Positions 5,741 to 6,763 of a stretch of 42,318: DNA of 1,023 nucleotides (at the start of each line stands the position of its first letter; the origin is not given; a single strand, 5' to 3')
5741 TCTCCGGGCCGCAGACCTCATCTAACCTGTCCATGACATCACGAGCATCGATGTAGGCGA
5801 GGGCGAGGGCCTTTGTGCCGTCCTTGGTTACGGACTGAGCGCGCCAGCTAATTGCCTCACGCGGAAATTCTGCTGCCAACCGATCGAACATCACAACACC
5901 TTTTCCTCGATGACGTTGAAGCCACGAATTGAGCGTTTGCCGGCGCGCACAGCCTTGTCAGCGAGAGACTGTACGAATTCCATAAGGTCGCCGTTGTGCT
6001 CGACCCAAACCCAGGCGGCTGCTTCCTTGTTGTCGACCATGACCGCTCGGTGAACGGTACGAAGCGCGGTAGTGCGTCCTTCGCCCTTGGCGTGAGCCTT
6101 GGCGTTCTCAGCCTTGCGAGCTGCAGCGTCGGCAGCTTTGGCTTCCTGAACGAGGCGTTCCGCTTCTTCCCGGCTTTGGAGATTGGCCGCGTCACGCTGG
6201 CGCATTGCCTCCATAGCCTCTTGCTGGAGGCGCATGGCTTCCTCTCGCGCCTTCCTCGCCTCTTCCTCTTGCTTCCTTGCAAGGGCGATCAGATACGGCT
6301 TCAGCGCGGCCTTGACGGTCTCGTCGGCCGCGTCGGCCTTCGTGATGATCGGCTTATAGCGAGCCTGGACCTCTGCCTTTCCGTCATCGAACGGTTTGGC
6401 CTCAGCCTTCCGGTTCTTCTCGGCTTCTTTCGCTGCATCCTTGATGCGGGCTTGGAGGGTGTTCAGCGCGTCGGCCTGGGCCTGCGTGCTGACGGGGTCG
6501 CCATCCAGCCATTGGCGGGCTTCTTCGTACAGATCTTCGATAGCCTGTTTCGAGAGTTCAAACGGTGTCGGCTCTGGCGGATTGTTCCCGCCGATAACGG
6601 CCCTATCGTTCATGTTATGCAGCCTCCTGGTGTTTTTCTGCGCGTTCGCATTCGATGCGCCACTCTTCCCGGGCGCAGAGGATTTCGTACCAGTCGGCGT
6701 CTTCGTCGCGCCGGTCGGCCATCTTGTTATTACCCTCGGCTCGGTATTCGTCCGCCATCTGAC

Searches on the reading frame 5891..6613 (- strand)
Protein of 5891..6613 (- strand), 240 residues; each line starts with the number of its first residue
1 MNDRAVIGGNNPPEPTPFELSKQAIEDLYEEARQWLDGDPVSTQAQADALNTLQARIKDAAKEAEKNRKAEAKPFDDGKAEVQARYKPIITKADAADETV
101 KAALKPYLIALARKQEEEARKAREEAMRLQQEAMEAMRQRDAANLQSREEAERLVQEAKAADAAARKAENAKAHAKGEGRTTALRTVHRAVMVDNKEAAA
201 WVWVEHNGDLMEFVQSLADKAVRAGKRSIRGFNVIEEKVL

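Call 30: search_protein_families(library=phrogs, proteins=[window:5891-6613:-], max_evalue=0.00001)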
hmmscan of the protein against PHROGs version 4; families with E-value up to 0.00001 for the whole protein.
window:5891-6613:- (240 aa): 1 family
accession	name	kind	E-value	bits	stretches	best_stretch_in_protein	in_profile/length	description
phrog_10477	-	DNA, RNA and nucleotide metabolism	2.1e-60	205.7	1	4-239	6-241/243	exonuclease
